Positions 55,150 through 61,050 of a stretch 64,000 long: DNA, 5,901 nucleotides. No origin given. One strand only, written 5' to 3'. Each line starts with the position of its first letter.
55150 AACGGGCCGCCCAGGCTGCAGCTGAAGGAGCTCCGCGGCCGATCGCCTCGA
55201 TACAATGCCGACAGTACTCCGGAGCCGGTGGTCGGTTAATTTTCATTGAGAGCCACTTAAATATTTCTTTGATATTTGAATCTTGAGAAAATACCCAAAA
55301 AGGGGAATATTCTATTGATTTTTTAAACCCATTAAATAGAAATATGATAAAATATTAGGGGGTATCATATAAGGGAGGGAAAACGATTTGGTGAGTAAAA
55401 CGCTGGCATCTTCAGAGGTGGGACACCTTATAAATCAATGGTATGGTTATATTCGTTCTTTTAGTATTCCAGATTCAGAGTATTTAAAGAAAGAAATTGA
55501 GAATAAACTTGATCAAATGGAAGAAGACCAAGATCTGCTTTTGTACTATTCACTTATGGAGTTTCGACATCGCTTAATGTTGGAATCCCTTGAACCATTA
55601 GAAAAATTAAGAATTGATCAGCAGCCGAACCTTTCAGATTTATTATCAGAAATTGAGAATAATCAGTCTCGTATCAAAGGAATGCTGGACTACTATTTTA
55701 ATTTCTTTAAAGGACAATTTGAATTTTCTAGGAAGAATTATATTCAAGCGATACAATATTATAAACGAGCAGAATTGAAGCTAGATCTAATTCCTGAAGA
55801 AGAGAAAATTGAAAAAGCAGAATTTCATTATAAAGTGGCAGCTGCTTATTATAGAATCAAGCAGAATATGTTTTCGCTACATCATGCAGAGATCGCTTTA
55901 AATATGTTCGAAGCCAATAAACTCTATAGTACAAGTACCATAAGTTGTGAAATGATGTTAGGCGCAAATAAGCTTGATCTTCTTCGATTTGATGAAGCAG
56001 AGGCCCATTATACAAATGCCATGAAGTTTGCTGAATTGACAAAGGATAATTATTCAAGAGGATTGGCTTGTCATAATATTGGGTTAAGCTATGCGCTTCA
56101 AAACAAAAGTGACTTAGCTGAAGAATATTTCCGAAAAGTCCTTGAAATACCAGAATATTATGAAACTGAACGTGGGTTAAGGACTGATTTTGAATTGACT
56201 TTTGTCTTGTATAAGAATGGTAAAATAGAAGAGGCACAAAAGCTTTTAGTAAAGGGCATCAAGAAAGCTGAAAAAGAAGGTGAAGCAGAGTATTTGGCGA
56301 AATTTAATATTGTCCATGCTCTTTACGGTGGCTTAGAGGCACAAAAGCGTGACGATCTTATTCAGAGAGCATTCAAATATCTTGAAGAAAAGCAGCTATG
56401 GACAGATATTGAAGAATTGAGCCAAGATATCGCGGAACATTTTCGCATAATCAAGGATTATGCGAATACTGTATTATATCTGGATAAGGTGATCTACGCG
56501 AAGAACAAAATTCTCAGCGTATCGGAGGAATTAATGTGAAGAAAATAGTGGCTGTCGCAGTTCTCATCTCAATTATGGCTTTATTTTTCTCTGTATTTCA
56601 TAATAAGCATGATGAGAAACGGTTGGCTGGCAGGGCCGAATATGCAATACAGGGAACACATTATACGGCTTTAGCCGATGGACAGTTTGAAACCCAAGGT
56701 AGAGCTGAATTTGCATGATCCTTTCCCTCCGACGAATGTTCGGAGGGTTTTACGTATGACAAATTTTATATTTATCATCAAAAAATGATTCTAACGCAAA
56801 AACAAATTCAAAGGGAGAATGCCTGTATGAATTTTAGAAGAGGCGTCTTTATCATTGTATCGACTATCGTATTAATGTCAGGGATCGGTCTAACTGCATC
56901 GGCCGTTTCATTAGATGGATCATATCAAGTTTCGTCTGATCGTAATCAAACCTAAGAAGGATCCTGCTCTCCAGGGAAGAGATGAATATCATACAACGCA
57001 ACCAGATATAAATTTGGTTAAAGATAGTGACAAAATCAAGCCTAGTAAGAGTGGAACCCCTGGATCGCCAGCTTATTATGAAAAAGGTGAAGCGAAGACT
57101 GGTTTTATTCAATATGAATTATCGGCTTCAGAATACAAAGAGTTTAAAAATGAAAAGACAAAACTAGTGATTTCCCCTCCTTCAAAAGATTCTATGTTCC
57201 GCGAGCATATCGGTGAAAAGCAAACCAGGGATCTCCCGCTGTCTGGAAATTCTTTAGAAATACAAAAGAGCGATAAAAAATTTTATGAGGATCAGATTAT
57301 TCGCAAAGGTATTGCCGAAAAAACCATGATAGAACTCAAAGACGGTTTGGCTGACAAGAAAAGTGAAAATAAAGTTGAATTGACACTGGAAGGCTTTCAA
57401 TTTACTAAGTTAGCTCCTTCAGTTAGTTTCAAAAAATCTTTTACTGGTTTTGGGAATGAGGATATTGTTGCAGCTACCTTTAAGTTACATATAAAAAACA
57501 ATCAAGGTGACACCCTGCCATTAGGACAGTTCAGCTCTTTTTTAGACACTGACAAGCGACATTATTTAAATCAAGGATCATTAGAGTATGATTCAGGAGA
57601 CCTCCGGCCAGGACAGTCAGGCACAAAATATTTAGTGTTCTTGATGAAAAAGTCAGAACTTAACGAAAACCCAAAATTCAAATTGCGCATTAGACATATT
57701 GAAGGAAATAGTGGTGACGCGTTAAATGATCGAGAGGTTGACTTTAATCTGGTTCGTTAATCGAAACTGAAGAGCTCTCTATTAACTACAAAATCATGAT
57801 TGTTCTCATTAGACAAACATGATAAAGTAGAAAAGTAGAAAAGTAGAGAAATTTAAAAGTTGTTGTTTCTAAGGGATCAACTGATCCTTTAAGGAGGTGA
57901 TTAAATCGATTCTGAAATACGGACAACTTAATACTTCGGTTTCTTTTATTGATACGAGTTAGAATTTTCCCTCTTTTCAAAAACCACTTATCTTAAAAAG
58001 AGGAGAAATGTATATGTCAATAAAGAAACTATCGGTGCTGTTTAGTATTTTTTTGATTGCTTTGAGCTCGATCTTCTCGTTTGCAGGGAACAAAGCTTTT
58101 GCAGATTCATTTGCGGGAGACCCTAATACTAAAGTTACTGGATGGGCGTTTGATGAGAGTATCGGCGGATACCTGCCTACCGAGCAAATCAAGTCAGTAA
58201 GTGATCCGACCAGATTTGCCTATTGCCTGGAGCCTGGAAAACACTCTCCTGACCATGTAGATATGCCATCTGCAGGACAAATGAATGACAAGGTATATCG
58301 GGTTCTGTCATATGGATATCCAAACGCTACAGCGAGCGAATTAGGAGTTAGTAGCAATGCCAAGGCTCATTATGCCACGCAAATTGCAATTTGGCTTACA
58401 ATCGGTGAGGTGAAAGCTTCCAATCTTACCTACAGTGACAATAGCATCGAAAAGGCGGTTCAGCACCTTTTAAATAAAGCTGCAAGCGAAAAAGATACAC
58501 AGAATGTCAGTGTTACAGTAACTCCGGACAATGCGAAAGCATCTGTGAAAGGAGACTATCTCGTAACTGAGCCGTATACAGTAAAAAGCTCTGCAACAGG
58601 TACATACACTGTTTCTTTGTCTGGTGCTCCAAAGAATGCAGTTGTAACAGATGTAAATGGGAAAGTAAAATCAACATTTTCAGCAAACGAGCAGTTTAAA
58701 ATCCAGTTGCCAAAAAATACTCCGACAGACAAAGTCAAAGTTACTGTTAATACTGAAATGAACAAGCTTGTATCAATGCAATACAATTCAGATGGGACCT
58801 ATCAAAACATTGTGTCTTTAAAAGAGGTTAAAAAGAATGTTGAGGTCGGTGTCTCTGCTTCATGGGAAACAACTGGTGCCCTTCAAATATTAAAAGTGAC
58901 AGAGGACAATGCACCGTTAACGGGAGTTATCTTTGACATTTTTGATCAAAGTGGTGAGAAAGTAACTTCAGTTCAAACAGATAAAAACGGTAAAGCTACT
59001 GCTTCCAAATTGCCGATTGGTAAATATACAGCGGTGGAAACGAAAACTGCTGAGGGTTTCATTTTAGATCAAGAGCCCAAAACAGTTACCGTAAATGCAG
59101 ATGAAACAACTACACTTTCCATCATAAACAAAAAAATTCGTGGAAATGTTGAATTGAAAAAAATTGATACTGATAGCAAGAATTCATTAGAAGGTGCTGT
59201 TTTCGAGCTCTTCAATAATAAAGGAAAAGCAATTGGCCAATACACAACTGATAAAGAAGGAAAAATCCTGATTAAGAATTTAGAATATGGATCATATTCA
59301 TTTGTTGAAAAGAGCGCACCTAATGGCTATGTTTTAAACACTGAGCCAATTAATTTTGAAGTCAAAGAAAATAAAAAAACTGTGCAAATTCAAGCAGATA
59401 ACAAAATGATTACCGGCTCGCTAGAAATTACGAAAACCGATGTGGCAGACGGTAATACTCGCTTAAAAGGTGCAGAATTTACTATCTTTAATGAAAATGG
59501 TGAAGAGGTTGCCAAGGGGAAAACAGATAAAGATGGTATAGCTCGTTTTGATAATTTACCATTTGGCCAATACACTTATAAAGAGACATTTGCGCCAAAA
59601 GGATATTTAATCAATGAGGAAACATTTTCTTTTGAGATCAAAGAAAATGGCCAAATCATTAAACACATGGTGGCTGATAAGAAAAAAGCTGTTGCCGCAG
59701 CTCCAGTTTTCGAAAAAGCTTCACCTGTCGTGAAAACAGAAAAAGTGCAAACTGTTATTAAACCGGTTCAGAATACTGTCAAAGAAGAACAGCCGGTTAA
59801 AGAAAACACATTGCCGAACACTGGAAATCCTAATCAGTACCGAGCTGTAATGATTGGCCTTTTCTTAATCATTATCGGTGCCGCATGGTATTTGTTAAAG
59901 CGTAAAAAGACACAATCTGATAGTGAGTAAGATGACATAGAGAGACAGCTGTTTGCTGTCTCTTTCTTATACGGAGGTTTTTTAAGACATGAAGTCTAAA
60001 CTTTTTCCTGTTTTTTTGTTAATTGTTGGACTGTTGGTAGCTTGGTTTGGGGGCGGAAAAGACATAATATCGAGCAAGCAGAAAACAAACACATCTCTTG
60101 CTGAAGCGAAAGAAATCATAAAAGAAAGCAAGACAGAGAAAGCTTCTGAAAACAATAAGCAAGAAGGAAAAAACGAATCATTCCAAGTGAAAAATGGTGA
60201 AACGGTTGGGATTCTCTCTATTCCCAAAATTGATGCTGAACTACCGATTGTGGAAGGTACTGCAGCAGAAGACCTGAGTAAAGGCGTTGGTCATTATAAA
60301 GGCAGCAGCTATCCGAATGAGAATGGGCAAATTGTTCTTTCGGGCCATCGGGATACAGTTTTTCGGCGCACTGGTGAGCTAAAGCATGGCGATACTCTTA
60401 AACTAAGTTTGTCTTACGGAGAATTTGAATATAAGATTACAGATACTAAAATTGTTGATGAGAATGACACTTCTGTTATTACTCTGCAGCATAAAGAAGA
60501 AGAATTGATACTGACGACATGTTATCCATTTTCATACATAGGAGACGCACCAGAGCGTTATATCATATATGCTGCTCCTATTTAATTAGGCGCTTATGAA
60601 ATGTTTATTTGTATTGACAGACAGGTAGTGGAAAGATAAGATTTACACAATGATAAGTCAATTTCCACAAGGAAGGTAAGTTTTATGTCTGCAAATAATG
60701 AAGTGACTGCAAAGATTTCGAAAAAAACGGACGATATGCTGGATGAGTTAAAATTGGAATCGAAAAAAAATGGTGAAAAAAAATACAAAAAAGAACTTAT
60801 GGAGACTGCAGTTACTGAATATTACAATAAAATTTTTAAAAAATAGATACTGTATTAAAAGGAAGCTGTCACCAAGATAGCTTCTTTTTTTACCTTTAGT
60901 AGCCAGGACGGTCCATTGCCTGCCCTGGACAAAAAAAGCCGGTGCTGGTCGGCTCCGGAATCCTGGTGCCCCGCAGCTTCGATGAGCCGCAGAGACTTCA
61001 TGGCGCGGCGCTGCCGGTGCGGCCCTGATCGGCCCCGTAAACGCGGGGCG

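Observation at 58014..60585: Thioester-domain LPXTG adhesin plus dedicated sortase next to the rap-phr module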

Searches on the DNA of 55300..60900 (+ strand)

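Call 5: search_dna_similar(query=window:55300-60900:+, collection=plasmids, mode=near, max_rows=25)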
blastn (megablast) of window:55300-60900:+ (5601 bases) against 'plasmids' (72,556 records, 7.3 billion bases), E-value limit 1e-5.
Records with a match: 3; places in all: 4; records where one place covers at least 80% of the query: 1.
Best place of each record, by identity: >=99% 2; 60-80% 1.
By first word of the organism name: Bacillus 3.
By predicted mobility (MOB-suite, as given by PLSDB): non-mobilizable 3.
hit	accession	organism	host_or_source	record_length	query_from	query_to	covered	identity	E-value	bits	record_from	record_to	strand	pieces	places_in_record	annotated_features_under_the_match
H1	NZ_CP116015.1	Bacillus velezensis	cell culture,Ganjang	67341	1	5601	100%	100.0%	0e+0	10344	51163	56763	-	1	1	SpaA isopeptide-forming pilin-related protein | tetratricopeptide repeat protein | hypothetical protein (x4) | class D sortase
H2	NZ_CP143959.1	Bacillus amyloliquefaciens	-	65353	1662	5600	70%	99.5%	0e+0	7162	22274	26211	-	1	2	SpaA isopeptide-forming pilin-related protein | DUF5068 domain-containing protein | class D sortase | hypothetical protein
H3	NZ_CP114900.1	Bacillus subtilis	yak,whole organism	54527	3823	5571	31%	72.5%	5e-142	514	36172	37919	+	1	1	SpaA isopeptide-forming pilin-related protein | class D sortase | hypothetical protein (x2)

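Call 8: get_annotated_region(hit=H1, flank=9000)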
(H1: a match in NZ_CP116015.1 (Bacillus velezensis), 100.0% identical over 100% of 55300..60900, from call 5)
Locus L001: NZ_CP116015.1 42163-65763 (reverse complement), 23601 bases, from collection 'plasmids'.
description: Bacillus velezensis strain SRCM124633 plasmid unnamed1, complete sequence
organism: Bacillus velezensis (NCBI taxid 492670)
taxonomy: Bacteria; Bacillota; Bacilli; Bacillales; Bacillaceae; Bacillus; Bacillus velezensis
host: -; source: cell culture,Ganjang; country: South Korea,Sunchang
typing (MOB-suite, as given by PLSDB): non-mobilizable
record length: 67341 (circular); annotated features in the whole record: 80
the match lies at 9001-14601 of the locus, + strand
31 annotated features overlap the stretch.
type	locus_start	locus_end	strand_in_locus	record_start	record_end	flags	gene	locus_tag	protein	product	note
CDS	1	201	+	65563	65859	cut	-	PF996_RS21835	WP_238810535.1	YueH family protein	-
CDS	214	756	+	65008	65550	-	-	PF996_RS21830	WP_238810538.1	tyrosine-type recombinase/integrase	GO:0015074 - DNA integration [Evidence IEA]; GO:0006310 - DNA recombination [Evidence IEA]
CDS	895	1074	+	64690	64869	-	-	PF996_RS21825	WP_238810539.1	hypothetical protein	-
CDS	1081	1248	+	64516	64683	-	-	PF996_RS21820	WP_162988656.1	hypothetical protein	-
CDS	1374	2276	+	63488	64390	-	-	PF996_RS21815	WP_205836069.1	hypothetical protein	-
CDS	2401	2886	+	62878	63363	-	-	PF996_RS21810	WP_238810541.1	hypothetical protein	-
CDS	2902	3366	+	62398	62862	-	-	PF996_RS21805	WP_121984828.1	hypothetical protein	-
CDS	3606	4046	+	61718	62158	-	-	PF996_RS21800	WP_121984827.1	hypothetical protein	-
CDS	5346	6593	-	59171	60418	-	-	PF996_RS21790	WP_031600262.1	IS256-like element ISBsu2 family transposase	GO:0006313 - DNA transposition [Evidence IEA]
CDS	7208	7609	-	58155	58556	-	-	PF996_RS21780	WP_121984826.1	hypothetical protein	-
CDS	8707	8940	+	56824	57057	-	-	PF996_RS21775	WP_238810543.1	hypothetical protein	-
CDS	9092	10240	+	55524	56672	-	-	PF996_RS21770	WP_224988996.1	tetratricopeptide repeat protein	-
CDS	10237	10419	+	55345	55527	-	-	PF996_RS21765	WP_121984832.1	hypothetical protein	-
CDS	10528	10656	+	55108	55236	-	-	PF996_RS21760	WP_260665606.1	hypothetical protein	-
CDS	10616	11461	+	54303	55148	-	-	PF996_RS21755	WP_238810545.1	hypothetical protein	-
CDS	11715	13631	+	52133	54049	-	-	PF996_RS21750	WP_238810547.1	SpaA isopeptide-forming pilin-related protein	-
CDS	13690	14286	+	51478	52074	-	-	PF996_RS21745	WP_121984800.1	class D sortase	-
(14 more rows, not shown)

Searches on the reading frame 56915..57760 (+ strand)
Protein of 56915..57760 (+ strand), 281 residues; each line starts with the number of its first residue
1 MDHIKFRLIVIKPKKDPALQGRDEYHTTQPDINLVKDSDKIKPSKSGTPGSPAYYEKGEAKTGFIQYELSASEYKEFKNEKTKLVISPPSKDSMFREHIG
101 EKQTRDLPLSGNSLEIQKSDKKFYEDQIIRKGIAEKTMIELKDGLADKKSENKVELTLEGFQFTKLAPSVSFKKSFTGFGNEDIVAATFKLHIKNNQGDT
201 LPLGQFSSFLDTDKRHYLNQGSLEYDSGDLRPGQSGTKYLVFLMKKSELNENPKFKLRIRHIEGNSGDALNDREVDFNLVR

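Call 3: search_protein_families(library=pfam, proteins=[window:56915-57760:+], max_evalue=0.01)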
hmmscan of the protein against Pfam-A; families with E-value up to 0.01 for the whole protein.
window:56915-57760:+ (281 aa): 1 family
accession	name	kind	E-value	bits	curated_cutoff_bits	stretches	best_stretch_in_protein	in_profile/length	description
PF16781.10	DUF5068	-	0.00021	21.6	26.9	1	31-93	110-169/187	Domain of unknown function (DUF5068)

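Call 25: search_protein_families(library=ncbifam, proteins=[window:56915-57760:+], max_evalue=0.001)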
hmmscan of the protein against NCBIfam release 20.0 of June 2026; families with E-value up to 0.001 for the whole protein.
window:56915-57760:+ (281 aa): 0 families
